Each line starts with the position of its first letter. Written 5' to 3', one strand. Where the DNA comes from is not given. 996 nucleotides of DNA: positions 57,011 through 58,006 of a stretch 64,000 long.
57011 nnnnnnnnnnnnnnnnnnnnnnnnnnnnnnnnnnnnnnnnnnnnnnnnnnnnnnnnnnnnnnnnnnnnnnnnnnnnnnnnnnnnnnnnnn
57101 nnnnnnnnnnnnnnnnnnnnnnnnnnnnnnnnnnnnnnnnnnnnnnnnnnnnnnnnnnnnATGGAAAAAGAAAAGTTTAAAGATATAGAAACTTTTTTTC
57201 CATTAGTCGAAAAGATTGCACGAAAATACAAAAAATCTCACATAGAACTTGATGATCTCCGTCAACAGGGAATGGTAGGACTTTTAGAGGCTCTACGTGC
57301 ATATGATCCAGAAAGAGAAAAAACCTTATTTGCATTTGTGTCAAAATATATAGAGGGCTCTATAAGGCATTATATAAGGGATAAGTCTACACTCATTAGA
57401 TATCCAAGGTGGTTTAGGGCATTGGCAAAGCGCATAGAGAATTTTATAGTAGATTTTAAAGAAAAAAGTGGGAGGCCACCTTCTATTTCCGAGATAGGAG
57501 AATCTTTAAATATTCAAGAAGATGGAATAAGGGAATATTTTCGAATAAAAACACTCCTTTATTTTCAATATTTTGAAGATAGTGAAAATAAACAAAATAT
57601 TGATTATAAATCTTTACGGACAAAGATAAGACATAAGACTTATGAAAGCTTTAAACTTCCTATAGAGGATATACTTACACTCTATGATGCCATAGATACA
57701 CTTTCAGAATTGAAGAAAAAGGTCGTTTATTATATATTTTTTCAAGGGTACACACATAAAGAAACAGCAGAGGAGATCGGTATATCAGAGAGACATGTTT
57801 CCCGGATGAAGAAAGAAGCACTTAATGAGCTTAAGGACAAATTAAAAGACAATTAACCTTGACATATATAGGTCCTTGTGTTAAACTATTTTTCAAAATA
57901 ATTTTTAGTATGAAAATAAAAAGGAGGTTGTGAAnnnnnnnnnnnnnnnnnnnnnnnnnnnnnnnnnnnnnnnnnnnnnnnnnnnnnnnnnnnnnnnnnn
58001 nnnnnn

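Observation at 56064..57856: DnaB-C/KaiC-like RecA-fold ATPase translationally coupled to a SigB/F-type sigma factor at the end of the chemotaxis operon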

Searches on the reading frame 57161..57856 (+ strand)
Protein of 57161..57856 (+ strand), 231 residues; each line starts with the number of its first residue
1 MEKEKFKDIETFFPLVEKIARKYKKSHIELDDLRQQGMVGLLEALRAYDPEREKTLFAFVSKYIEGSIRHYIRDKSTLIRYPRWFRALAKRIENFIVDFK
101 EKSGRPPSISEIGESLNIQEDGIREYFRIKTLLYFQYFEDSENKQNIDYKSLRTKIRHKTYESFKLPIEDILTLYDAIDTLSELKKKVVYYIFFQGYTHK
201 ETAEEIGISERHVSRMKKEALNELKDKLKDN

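Call 3: search_protein_families(library=pfam, proteins=[window:57161-57856:+], max_evalue=0.1)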
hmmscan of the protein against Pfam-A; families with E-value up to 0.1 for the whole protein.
window:57161-57856:+ (231 aa): 15 families
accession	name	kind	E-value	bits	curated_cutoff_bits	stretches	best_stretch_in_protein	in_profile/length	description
PF04545.22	Sigma70_r4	-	3.3e-14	52.6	24.1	1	177-225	1-49/50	Sigma-70, region 4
PF04542.20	Sigma70_r2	-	1.6e-12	47.5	24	1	10-76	3-69/71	Sigma-70 region 2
PF08281.18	Sigma70_r4_2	-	5.4e-09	36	25.7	1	173-222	3-52/54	Sigma-70, region 4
PF07638.17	Sigma70_ECF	-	2.6e-05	24.7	21.1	1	168-219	120-174/185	ECF sigma factor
PF04539.22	Sigma70_r3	-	8.2e-05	23.1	25.3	1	92-129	6-43/78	Sigma-70 region 3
PF06056.18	Terminase_5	-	0.0015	18.9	20.3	1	190-214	7-31/58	Putative ATPase subunit of terminase (gpP-like)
PF13384.12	HTH_23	-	0.0022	18.2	24.6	1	195-218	16-39/50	Homeodomain-like domain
PF01726.22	LexA_DNA_bind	-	0.0046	17.1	23.7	1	91-119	10-38/65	LexA DNA binding domain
PF01293.25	PEPCK_ATP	-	0.014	14.5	26.5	1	138-212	293-371/465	Phosphoenolpyruvate carboxykinase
PF01381.28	HTH_3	-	0.027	15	23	0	195-216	8-29/55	Helix-turn-helix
PF07571.19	TAF6_C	-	0.034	14.3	27.1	0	146-192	132-178/184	TAF6 C-terminal HEAT repeat domain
PF01527.26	HTH_Tnp_1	-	0.039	14.6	24.1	0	183-221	10-48/75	Transposase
PF16509.11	KORA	-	0.051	14.2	26.7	1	181-228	15-62/84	TrfB plasmid transcriptional repressor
PF00196.25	GerE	-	0.064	13.3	23.5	0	193-221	14-42/57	Bacterial regulatory proteins, luxR family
PF13518.12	HTH_28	-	0.072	13.6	25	0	187-219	4-35/52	Helix-turn-helix domain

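Call 4: search_protein_families(library=ncbifam, proteins=[window:57161-57856:+], max_evalue=0.1)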
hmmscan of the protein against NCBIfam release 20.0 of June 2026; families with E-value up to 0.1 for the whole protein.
window:57161-57856:+ (231 aa): 79 families (the best 25 are shown)
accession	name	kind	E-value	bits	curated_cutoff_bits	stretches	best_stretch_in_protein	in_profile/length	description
TIGR02980.1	SigBFG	subfamily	1.1e-42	146.2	234.35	1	9-228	9-226/227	SigB/SigF/SigG family RNA polymerase sigma factor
NF005644.0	PRK07408.1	subfamily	5.4e-38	131.1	261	1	11-230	35-255/258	RNA polymerase sigma factor SigF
TIGR02941.1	Sigma_B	equivalog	1.9e-34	119.3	315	1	10-227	36-252/255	RNA polymerase sigma factor SigB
TIGR02479.1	FliA_WhiG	subfamily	1.1e-29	103.8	189.6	1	10-229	3-224/224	FliA/WhiG family RNA polymerase sigma factor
NF005514.0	PRK07122.1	subfamily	1.8e-28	99.4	372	1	9-228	46-263/264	RNA polymerase sigma factor SigF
TIGR02885.1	spore_sigF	equivalog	6e-26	91.7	321.45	1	9-228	17-231/231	RNA polymerase sporulation sigma factor SigF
TIGR02937.1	sigma70-ECF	superfamily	4.9e-25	88.1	42.9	1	9-228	7-165/165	sigma-70 family RNA polymerase sigma factor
NF005413.0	PRK06986.1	subfamily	6.2e-25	88.4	201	1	7-230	17-238/241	RNA polymerase sigma factor FliA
NF004052.0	PRK05572.1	subfamily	7.6e-25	87.9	311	1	9-229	38-251/252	SigF/SigG family RNA polymerase sporulation sigma factor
NF006071.0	PRK08215.1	equivalog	2.8e-24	86.1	372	1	9-228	43-257/258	RNA polymerase sporulation sigma factor SigG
TIGR02850.1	spore_sigG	equivalog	1.5e-20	73.7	457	1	10-226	41-252/254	RNA polymerase sporulation sigma factor SigG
NF004935.0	PRK06288.1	equivalog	6.4e-19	68.6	343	1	9-230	39-264/270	RNA polymerase sigma factor WhiG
NF005809.0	PRK07670.1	equivalog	8.7e-18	64.7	326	1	16-229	40-251/255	FliA/WhiG family RNA polymerase sigma factor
TIGR02997.1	Sig70-cyanoRpoD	subfamily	1.4e-17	63.9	384.5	1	9-225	80-298/298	RNA polymerase sigma factor, RpoD/SigA family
NF009091.0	PRK12427.1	equivalog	2.2e-16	60.3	339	1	4-228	16-231/233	FliA/WhiG family RNA polymerase sigma factor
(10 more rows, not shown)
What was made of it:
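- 57161..57856 (+): Group-3, SigB/F/G-like sigma factor ('sigX'), 231 aa. It is the last gene of the operon. NCBIfam SigBFG 146 bits, cyanobacterial-type SigF model 131, FliA/WhiG 104 (call 4).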

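Call 26: find_homologous_proteins(query=window:57161-57856:+)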
Query window:57161-57856:+ (231 aa): 22 proteins with E <= 0.001 among 452 candidates.
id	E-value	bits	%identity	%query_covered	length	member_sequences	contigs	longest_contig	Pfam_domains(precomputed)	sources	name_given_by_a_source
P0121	1.2e-144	497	100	100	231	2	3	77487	PF04545.23,PF04542.21,PF08281.19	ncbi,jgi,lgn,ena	-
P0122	5.3e-127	440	87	100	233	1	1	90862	PF04545.23,PF04542.21,PF08281.19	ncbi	-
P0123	6.8e-103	361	70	100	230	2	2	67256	PF13518.13,PF04545.23,PF04542.21,PF08281.19,PF04539.23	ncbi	-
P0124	8.7e-101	354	69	100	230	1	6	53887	PF04545.23,PF04542.21,PF08281.19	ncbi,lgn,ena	-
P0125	3.5e-100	352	68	100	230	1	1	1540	PF04545.23,PF04542.21,PF08281.19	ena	-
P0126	2.4e-92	326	63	100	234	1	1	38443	PF04545.23,PF04542.21,PF08281.19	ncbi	-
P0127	3.2e-87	310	60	100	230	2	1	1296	PF04545.23,PF04542.21,PF08281.19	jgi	-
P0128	9.7e-47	177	41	89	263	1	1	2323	PF04545.23,PF04542.21,PF08281.19,PF04539.23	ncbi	-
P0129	5.0e-46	175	39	97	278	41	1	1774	PF04545.23,PF04542.21,PF08281.19,PF04539.23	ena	-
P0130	1.4e-44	170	39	94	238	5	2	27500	PF04545.23,PF04542.21,PF08281.19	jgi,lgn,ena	-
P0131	2.1e-44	170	39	94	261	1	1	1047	PF04545.23,PF04542.21,PF08281.19,PF04539.23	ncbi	-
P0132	4.9e-44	169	41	97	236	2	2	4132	PF04545.23,PF04542.21,PF04539.23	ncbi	-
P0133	1.2e-43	167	39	94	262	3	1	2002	PF04545.23,PF04542.21,PF08281.19,PF04539.23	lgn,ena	-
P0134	1.2e-43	167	39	97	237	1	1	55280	PF04545.23,PF04542.21,PF04539.23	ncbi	-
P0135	2.3e-43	166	40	94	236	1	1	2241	PF04545.23,PF04542.21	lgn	-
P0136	2.4e-43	166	40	94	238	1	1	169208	PF04545.23,PF04542.21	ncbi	ncbi:MAG: sigma-70 family RNA polymerase sigma factor [Candidatus Caldatribacteriota bacterium]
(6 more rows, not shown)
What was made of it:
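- Tried and rejected: The word-index homologue search for the sigma was shallow, returning 22 hits (call 26).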

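Call 28: find_encoding_contigs(protein=P0136, flank=9000, max_places=1)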
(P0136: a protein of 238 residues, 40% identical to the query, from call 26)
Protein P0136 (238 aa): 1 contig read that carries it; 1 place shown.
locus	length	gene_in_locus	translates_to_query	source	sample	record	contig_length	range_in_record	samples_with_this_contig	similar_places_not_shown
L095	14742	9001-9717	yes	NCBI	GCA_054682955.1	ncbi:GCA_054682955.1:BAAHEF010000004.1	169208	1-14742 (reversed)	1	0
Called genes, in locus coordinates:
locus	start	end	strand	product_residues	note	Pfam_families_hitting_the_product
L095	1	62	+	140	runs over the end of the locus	PF03652:RuvX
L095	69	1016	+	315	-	PF02618:YceG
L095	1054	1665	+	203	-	PF00485:PRK, PF01121:CoaE (faint), PF13238:AAA_18 (weak)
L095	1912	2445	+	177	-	PF09419:PGP_phosphatase, PF08282:Hydrolase_3 (weak), PF00702:Hydrolase (weak), PF13419:HAD_2 (weak), PF13242:Hydrolase_like (weak)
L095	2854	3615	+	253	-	PF11750:DUF3307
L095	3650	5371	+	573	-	PF05157:MshEN, PF00437:T2SSE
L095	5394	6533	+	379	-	PF01590:GAF, PF13185:GAF_2, PF13492:GAF_3, PF13487:HD_5, PF01966:HD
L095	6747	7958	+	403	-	PF28597:T2SSF_N, PF00482:T2SSF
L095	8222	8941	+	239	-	PF04542:Sigma70_r2, PF04539:Sigma70_r3 (faint), PF04545:Sigma70_r4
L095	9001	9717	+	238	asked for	PF04542:Sigma70_r2, PF04545:Sigma70_r4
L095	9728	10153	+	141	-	PF22478:DUF6982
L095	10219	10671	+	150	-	PF22478:DUF6982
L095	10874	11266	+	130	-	PF07963:N_methyl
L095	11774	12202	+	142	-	PF07963:N_methyl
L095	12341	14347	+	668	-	PF13431:TPR_17 (faint), PF04932:Wzy_C, PF13424:TPR_12 (weak), PF14559:TPR_19 (weak), PF00515:TPR_1 (weak), PF13424:TPR_12, PF00515:TPR_1, PF07719:TPR_2 (weak), +8 more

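Call 29: find_encoding_contigs(protein=P0134, flank=9000, max_places=1)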
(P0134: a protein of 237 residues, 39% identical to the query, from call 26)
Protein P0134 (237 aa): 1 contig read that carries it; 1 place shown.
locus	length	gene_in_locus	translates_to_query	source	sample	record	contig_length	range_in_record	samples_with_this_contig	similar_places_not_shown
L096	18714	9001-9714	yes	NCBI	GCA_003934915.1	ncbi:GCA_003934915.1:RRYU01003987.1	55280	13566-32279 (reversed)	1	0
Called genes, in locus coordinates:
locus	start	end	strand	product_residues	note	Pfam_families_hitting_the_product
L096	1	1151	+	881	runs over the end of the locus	PF01411:tRNA-synt_2c, PF07973:tRNA_SAD, PF02272:DHHA1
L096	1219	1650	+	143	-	PF03652:RuvX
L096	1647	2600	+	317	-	PF02618:YceG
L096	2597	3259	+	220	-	PF00485:PRK, PF13238:AAA_18 (weak)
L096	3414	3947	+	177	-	PF09419:PGP_phosphatase, PF13419:HAD_2 (faint), PF08282:Hydrolase_3 (weak), PF00702:Hydrolase, PF13242:Hydrolase_like (weak)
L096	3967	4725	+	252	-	PF11750:DUF3307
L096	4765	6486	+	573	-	PF05157:MshEN, PF00437:T2SSE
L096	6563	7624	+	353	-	PF01590:GAF, PF13185:GAF_2, PF13492:GAF_3, PF13487:HD_5, PF01966:HD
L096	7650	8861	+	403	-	PF28597:T2SSF_N, PF00482:T2SSF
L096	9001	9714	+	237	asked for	PF04542:Sigma70_r2, PF04539:Sigma70_r3 (faint), PF04545:Sigma70_r4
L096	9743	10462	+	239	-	PF04542:Sigma70_r2, PF04539:Sigma70_r3 (faint), PF04545:Sigma70_r4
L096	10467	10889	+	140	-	PF22478:DUF6982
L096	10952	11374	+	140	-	PF22478:DUF6982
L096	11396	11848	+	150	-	PF22478:DUF6982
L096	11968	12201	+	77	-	-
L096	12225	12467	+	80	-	PF05016:ParE_toxin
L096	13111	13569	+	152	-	PF07963:N_methyl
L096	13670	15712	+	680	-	PF04932:Wzy_C, PF13414:TPR_11 (faint), PF13431:TPR_17 (faint), PF14559:TPR_19 (faint), PF07719:TPR_2 (faint), PF13181:TPR_8 (faint), PF00515:TPR_1, PF13424:TPR_12 (weak), +2 more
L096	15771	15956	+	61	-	-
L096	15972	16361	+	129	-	-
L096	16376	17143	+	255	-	PF06750:A24_N_bact, PF01478:Peptidase_A24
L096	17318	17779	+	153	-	PF07963:N_methyl (weak)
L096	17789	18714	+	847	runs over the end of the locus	PF07963:N_methyl (weak)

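Call 53: search_protein_families(library=ncbifam, proteins=[L095:8222-8941:+, L095:9001-9717:+, L096:9001-9714:+, L096:9743-10462:+], max_evalue=1e-10)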
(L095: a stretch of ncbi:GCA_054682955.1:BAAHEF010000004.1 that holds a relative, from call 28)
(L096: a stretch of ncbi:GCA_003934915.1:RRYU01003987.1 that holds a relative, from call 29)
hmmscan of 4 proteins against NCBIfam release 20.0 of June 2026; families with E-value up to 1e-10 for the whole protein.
L095:8222-8941:+ (239 aa): 39 families (the best 25 are shown)
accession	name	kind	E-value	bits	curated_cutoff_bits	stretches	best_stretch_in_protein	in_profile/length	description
TIGR02980.1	SigBFG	subfamily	6.5e-47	160.1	234.35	1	11-236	5-226/227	SigB/SigF/SigG family RNA polymerase sigma factor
NF005644.0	PRK07408.1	subfamily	8.3e-41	140.3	261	1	18-238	36-255/258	RNA polymerase sigma factor SigF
TIGR02941.1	Sigma_B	equivalog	5.3e-34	117.8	315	1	11-235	31-252/255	RNA polymerase sigma factor SigB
TIGR02885.1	spore_sigF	equivalog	1.6e-33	116.5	321.45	1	14-236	16-231/231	RNA polymerase sporulation sigma factor SigF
NF004052.0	PRK05572.1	subfamily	1.9e-30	106.2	311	1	13-237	36-251/252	SigF/SigG family RNA polymerase sporulation sigma factor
TIGR02479.1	FliA_WhiG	subfamily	2.1e-30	106.1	189.6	1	15-237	2-224/224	FliA/WhiG family RNA polymerase sigma factor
NF005514.0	PRK07122.1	subfamily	3.4e-29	101.8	372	1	14-236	45-263/264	RNA polymerase sigma factor SigF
NF006071.0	PRK08215.1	equivalog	7.3e-29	101.1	372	1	15-236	43-257/258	RNA polymerase sporulation sigma factor SigG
TIGR02937.1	sigma70-ECF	superfamily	1.1e-26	93.4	42.9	1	13-84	5-74/165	sigma-70 family RNA polymerase sigma factor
NF005413.0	PRK06986.1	subfamily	2.4e-26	93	201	1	11-238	15-238/241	RNA polymerase sigma factor FliA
TIGR02850.1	spore_sigG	equivalog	4.6e-24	85.2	457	1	15-234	40-252/254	RNA polymerase sporulation sigma factor SigG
NF005809.0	PRK07670.1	equivalog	2.2e-23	83.1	326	1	7-238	21-252/255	FliA/WhiG family RNA polymerase sigma factor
TIGR02997.1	Sig70-cyanoRpoD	subfamily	2.3e-22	79.6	384.5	1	21-233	86-298/298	RNA polymerase sigma factor, RpoD/SigA family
TIGR02393.1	RpoD_Cterm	equivalog_domain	8.5e-22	77.9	354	1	19-238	10-230/238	RNA polymerase sigma factor RpoD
NF004935.0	PRK06288.1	equivalog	4.7e-21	75.6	343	1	6-237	30-263/270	RNA polymerase sigma factor WhiG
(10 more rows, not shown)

L095:9001-9717:+ (238 aa): 40 families (the best 25 are shown)
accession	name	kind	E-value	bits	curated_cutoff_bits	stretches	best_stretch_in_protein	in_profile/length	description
TIGR02980.1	SigBFG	subfamily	7.8e-54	182.8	234.35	1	7-233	2-226/227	SigB/SigF/SigG family RNA polymerase sigma factor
NF005644.0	PRK07408.1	subfamily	3.9e-44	151.2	261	1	6-235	25-255/258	RNA polymerase sigma factor SigF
TIGR02941.1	Sigma_B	equivalog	2e-42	145.5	315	1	6-232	27-252/255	RNA polymerase sigma factor SigB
TIGR02885.1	spore_sigF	equivalog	1.9e-38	132.6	321.45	1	5-233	8-231/231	RNA polymerase sporulation sigma factor SigF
NF004052.0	PRK05572.1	subfamily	1.7e-37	129.3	311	1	6-234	30-251/252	SigF/SigG family RNA polymerase sporulation sigma factor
NF006071.0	PRK08215.1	equivalog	7.2e-35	120.8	372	1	7-233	36-257/258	RNA polymerase sporulation sigma factor SigG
NF005514.0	PRK07122.1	subfamily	4.3e-34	117.9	372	1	7-233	39-263/264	RNA polymerase sigma factor SigF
TIGR02850.1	spore_sigG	equivalog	8.3e-30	104.1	457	1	7-231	33-252/254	RNA polymerase sporulation sigma factor SigG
TIGR02479.1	FliA_WhiG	subfamily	8.5e-29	100.9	189.6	1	14-234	2-224/224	FliA/WhiG family RNA polymerase sigma factor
TIGR02937.1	sigma70-ECF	superfamily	3.3e-27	95.1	42.9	1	11-233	4-165/165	sigma-70 family RNA polymerase sigma factor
TIGR02997.1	Sig70-cyanoRpoD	subfamily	1.9e-26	93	384.5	1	19-230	85-298/298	RNA polymerase sigma factor, RpoD/SigA family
NF041931.2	MzaA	equivalog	2.9e-25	89.2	800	1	4-198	471-666/726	MZA anti-phage system associated sigma-70 family RNA polymerase sigma factor MzaA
TIGR02394.1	rpoS_proteo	equivalog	5.6e-24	85.1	378.7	1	17-234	55-275/285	RNA polymerase sigma factor RpoS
NF005809.0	PRK07670.1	equivalog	9.3e-24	84.3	326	1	6-235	21-252/255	FliA/WhiG family RNA polymerase sigma factor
NF004207.0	PRK05657.1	equivalog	4.4e-23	82.1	394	1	19-235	100-319/329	RNA polymerase sigma factor RpoS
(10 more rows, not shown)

L096:9001-9714:+ (237 aa): 41 families (the best 25 are shown)
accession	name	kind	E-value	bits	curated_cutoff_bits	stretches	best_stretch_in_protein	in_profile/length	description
TIGR02980.1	SigBFG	subfamily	3.9e-56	190.3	234.35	1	8-234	2-226/227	SigB/SigF/SigG family RNA polymerase sigma factor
NF005644.0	PRK07408.1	subfamily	1.4e-47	162.6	261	1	13-236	31-255/258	RNA polymerase sigma factor SigF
TIGR02885.1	spore_sigF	equivalog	4.6e-41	141.2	321.45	1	7-233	9-230/231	RNA polymerase sporulation sigma factor SigF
NF004052.0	PRK05572.1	subfamily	3.7e-40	138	311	1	8-235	31-251/252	SigF/SigG family RNA polymerase sporulation sigma factor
TIGR02941.1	Sigma_B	equivalog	1.1e-39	136.5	315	1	8-235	28-254/255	RNA polymerase sigma factor SigB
NF005514.0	PRK07122.1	subfamily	5.9e-38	130.5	372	1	8-234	39-263/264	RNA polymerase sigma factor SigF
NF006071.0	PRK08215.1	equivalog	2.1e-35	122.5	372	1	10-234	38-257/258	RNA polymerase sporulation sigma factor SigG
TIGR02479.1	FliA_WhiG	subfamily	3.8e-33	115.1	189.6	1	15-234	2-223/224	FliA/WhiG family RNA polymerase sigma factor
TIGR02937.1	sigma70-ECF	superfamily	6e-31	107.3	42.9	1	13-233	5-164/165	sigma-70 family RNA polymerase sigma factor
TIGR02850.1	spore_sigG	equivalog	2.6e-30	105.7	457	1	10-233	35-253/254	RNA polymerase sporulation sigma factor SigG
NF005413.0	PRK06986.1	subfamily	1.6e-27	96.9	201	1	7-236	11-238/241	RNA polymerase sigma factor FliA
TIGR02997.1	Sig70-cyanoRpoD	subfamily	5.2e-25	88.3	384.5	1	20-231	85-298/298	RNA polymerase sigma factor, RpoD/SigA family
NF041931.2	MzaA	equivalog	2.7e-24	86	800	1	20-199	486-666/726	MZA anti-phage system associated sigma-70 family RNA polymerase sigma factor MzaA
TIGR02393.1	RpoD_Cterm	equivalog_domain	6e-24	85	354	1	19-234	10-228/238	RNA polymerase sigma factor RpoD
TIGR02394.1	rpoS_proteo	equivalog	1e-22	81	378.7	1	19-236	56-276/285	RNA polymerase sigma factor RpoS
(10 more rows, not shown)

L096:9743-10462:+ (239 aa): 40 families (the best 25 are shown)
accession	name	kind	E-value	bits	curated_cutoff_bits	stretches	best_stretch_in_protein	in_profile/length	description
TIGR02980.1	SigBFG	subfamily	8.5e-53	179.4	234.35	1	11-233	6-226/227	SigB/SigF/SigG family RNA polymerase sigma factor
NF005644.0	PRK07408.1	subfamily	1.8e-43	149.1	261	1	19-236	38-256/258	RNA polymerase sigma factor SigF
TIGR02941.1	Sigma_B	equivalog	5.4e-40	137.5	315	1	4-232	25-252/255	RNA polymerase sigma factor SigB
TIGR02885.1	spore_sigF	equivalog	1.6e-37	129.6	321.45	1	11-233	14-231/231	RNA polymerase sporulation sigma factor SigF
NF004052.0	PRK05572.1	subfamily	2.4e-36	125.5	311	1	10-234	34-251/252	SigF/SigG family RNA polymerase sporulation sigma factor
NF005514.0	PRK07122.1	subfamily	3.8e-35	121.3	372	1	15-234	47-264/264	RNA polymerase sigma factor SigF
NF006071.0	PRK08215.1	equivalog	9.7e-35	120.4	372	1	20-233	49-257/258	RNA polymerase sporulation sigma factor SigG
TIGR02850.1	spore_sigG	equivalog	8.3e-30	104.1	457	1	19-231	45-252/254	RNA polymerase sporulation sigma factor SigG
TIGR02479.1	FliA_WhiG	subfamily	5.6e-28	98.2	189.6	1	14-233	2-223/224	FliA/WhiG family RNA polymerase sigma factor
NF041931.2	MzaA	equivalog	3.5e-25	88.9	800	1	20-230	487-702/726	MZA anti-phage system associated sigma-70 family RNA polymerase sigma factor MzaA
TIGR02937.1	sigma70-ECF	superfamily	3.1e-24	85.4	42.9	1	15-233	8-165/165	sigma-70 family RNA polymerase sigma factor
TIGR02997.1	Sig70-cyanoRpoD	subfamily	4.4e-24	85.3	384.5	1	20-230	86-298/298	RNA polymerase sigma factor, RpoD/SigA family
NF005809.0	PRK07670.1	equivalog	1.2e-23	83.9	326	1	8-236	23-253/255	FliA/WhiG family RNA polymerase sigma factor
NF004935.0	PRK06288.1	equivalog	2.8e-23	82.9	343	1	5-235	30-264/270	RNA polymerase sigma factor WhiG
NF005413.0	PRK06986.1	subfamily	8.4e-23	81.4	201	1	10-236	15-239/241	RNA polymerase sigma factor FliA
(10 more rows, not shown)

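Call 57: search_protein_families(library=padloc, proteins=[window:57161-57856:+], max_evalue=0.001)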
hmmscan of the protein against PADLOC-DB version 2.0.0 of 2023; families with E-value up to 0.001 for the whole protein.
window:57161-57856:+ (231 aa): 1 family
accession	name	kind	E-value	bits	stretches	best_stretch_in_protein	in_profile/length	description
PDLC02203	MzaA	-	3.4e-11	40.1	1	13-208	439-635/683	-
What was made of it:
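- Tried and rejected: The sigma shows only generic similarity to MzaA (call 57).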

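Call 64: find_encoding_contigs(protein=P0130, flank=9000, max_places=1)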
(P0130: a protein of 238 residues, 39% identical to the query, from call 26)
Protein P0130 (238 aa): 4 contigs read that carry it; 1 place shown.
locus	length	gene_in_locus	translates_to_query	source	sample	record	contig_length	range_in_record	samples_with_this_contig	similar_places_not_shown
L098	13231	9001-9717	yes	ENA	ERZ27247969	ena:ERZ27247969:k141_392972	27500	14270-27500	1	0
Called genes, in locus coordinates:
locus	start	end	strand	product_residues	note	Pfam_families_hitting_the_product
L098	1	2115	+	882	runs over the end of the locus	PF01411:tRNA-synt_2c, PF07973:tRNA_SAD, PF02272:DHHA1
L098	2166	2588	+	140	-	PF03652:RuvX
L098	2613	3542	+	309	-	PF02618:YceG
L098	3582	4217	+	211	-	PF00485:PRK, PF13238:AAA_18 (weak)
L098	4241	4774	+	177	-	PF09419:PGP_phosphatase, PF13419:HAD_2 (faint), PF00702:Hydrolase, PF13242:Hydrolase_like (weak)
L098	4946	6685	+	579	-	PF05157:MshEN, PF00437:T2SSE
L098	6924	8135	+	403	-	PF28597:T2SSF_N, PF00482:T2SSF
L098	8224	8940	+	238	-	PF04542:Sigma70_r2, PF04539:Sigma70_r3 (weak), PF04545:Sigma70_r4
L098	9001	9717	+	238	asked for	PF04542:Sigma70_r2, PF08281:Sigma70_r4_2 (faint), PF04545:Sigma70_r4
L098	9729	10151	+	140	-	PF22478:DUF6982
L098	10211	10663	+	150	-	PF22478:DUF6982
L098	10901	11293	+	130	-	PF07963:N_methyl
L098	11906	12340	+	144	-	PF07963:N_methyl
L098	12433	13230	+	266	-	?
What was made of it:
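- Closest known: Cyanobacterial group-3 sigma SigF controlling pilA1. Same: They are genomically tied to pilin genes (calls 4, 53, 28, 29, 64).
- Pilus linkage of the sigma: Caldatribacteriota clusters read pilB-(GAF-HD-GYP)-pilC-sigma-sigma-DUF6982-pilins-pilD (calls 28, 29, 64). Caldatribacteriota have the sigma in pilus clusters with no DnaB-like gene within 9 kb (calls 28, 29, 64).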
